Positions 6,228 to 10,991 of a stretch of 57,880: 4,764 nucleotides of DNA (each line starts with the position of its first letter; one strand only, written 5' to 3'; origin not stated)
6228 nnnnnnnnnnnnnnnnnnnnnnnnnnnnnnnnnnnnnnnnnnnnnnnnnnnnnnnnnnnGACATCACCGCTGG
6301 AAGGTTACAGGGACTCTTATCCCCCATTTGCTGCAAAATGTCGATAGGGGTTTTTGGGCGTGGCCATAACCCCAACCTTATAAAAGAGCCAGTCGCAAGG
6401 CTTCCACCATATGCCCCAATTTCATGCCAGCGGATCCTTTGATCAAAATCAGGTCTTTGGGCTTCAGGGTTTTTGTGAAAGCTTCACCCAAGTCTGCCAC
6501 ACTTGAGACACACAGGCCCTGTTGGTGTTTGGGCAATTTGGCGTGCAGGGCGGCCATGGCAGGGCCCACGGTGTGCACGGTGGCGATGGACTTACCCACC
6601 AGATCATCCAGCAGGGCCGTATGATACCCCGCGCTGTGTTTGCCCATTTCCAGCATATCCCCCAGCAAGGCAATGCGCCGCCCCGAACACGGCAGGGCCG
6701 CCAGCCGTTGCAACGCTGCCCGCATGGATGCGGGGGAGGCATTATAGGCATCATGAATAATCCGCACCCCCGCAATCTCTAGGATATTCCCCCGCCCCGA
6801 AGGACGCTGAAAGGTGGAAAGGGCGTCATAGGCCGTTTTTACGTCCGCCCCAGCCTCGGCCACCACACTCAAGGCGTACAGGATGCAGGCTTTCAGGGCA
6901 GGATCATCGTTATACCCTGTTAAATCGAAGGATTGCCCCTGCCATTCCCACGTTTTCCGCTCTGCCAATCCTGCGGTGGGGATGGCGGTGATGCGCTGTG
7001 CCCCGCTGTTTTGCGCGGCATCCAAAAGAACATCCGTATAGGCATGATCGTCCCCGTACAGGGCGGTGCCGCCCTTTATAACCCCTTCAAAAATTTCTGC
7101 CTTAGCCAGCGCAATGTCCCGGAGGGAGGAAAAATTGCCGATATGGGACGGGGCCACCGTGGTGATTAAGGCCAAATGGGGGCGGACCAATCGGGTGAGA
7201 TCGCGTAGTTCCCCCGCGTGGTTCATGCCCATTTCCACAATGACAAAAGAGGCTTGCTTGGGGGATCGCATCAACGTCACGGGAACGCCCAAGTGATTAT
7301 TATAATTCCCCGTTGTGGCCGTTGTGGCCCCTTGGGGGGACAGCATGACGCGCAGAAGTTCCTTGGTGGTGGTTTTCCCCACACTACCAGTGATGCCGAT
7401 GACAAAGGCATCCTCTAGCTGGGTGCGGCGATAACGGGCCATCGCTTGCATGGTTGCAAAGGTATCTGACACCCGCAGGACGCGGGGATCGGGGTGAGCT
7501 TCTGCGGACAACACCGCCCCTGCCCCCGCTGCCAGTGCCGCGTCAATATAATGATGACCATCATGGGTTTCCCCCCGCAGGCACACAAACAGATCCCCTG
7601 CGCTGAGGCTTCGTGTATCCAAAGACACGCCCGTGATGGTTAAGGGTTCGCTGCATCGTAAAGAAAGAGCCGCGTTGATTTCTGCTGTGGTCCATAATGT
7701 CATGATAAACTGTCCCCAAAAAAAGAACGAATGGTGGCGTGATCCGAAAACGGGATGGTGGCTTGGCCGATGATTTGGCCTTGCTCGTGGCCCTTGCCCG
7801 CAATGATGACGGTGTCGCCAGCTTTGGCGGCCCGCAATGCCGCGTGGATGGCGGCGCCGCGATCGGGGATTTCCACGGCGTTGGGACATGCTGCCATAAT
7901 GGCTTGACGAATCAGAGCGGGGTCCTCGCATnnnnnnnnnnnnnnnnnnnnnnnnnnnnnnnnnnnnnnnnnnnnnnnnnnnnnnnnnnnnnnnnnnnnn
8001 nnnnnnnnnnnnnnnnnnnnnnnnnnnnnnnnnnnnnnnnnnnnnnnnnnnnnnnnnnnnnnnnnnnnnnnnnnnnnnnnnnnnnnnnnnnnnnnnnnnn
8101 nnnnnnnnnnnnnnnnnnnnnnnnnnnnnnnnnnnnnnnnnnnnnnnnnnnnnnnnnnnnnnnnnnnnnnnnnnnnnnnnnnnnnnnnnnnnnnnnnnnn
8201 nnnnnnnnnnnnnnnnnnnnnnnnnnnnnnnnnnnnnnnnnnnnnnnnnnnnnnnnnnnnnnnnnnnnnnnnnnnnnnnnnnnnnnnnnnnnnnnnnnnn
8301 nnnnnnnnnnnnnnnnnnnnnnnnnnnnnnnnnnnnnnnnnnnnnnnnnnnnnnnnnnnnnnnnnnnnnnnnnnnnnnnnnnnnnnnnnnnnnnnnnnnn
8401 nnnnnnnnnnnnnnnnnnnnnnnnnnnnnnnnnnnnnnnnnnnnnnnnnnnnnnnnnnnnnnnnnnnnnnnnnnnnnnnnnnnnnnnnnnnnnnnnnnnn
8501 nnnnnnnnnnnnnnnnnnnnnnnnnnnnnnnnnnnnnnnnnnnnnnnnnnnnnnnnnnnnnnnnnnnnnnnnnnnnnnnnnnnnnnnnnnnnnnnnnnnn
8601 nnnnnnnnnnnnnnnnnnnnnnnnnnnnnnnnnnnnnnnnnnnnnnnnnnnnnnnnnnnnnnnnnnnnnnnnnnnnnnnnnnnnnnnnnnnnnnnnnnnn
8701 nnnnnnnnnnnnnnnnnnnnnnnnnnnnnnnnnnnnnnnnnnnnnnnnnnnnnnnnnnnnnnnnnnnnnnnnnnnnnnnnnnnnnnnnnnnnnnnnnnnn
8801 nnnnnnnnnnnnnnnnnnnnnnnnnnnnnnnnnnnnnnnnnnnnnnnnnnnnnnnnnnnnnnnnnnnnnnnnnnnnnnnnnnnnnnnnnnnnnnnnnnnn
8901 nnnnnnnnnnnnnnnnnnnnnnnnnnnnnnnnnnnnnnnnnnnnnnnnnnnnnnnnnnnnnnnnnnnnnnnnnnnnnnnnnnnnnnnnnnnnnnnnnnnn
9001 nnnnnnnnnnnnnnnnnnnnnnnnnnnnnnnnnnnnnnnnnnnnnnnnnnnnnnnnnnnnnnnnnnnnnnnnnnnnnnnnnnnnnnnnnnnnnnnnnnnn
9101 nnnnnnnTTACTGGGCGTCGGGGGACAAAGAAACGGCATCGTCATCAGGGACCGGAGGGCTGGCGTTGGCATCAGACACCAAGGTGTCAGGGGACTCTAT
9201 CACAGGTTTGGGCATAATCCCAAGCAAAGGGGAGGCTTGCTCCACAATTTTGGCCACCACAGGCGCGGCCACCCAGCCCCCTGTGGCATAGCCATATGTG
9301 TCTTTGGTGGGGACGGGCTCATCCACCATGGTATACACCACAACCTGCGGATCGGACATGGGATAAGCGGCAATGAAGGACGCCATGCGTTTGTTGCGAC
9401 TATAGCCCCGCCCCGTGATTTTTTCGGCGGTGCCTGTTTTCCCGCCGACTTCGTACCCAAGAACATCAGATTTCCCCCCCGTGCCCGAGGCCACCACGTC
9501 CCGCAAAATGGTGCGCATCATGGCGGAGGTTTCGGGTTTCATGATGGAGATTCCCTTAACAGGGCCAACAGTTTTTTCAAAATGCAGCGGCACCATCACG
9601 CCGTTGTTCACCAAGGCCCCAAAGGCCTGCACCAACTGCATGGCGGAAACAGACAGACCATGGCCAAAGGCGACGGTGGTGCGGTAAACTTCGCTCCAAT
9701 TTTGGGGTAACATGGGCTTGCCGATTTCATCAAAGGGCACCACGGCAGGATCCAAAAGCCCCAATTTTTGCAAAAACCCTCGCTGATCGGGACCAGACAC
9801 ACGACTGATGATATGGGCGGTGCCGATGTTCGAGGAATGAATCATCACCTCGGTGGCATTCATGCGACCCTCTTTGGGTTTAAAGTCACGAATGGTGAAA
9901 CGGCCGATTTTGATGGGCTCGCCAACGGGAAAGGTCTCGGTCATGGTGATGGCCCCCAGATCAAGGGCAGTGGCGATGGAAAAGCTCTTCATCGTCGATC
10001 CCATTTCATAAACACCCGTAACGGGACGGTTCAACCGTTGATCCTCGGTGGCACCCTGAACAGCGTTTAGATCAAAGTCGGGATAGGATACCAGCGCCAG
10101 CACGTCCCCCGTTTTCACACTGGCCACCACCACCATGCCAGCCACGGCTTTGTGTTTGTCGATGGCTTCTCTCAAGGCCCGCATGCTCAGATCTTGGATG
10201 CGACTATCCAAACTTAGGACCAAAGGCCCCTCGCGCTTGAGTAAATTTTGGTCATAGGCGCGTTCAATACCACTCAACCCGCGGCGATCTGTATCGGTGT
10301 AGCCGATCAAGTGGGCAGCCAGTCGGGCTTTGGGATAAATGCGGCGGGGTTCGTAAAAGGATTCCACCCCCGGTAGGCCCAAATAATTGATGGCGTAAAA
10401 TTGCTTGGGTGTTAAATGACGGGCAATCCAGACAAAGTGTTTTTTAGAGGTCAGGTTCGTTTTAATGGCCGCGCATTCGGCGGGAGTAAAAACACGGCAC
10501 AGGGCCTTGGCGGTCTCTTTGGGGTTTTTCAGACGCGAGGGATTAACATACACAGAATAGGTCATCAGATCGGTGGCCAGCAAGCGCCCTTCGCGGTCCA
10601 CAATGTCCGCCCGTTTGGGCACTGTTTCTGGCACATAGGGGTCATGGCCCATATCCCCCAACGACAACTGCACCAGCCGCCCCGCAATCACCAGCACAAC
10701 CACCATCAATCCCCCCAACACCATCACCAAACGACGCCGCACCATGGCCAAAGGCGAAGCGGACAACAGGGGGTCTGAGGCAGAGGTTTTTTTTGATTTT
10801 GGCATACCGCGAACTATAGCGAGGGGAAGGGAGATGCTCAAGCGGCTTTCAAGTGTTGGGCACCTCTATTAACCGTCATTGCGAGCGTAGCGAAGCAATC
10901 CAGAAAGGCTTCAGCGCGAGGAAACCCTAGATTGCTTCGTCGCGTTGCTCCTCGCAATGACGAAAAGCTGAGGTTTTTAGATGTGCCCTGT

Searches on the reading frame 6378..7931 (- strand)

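Call 74: search_protein_families(library=pfam, proteins=[window:6378-7931:-], max_evalue=0.00001)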
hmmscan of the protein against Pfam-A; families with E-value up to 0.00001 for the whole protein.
window:6378-7931:- (517 aa): 3 families
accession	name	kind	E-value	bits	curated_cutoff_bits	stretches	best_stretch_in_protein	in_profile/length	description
PF08245.18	Mur_ligase_M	-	3.2e-33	115.8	24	1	180-323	1-151/200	Mur ligase middle domain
PF02875.26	Mur_ligase_C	-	5.4e-17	63.3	28.4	1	379-500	1-126/127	Mur ligase, glutamate ligase domain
PF01225.30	Mur_ligase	-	5.7e-09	36.7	21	1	98-146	1-54/95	Mur ligase family, catalytic domain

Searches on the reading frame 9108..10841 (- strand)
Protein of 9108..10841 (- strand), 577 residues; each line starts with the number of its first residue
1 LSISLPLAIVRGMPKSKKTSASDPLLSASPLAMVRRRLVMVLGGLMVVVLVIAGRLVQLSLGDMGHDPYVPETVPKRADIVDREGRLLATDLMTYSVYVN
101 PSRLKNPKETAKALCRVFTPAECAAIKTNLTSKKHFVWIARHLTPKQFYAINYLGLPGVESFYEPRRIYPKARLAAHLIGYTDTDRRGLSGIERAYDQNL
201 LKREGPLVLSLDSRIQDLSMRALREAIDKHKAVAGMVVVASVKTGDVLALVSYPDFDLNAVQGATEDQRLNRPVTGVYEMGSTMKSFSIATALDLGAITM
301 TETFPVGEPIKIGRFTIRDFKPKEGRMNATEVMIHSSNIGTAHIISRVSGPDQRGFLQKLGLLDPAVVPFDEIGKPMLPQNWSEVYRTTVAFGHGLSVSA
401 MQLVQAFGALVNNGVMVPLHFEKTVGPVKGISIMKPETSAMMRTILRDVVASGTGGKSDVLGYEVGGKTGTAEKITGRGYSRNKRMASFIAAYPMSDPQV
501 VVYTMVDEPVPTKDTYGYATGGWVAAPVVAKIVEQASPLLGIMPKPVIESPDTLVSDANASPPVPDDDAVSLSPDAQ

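Call 74: search_protein_families(library=pfam, proteins=[window:9108-10841:-], max_evalue=0.00001)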
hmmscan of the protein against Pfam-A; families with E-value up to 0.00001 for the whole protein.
window:9108-10841:- (577 aa): 2 families
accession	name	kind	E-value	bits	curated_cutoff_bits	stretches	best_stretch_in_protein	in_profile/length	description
PF00905.27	Transpeptidase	-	3.9e-55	187.6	22.1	1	235-533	1-298/299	Penicillin binding protein transpeptidase domain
PF03717.20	PBP_dimer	-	2.7e-18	67.5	24.4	1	73-200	2-158/180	Penicillin-binding Protein dimerisation domain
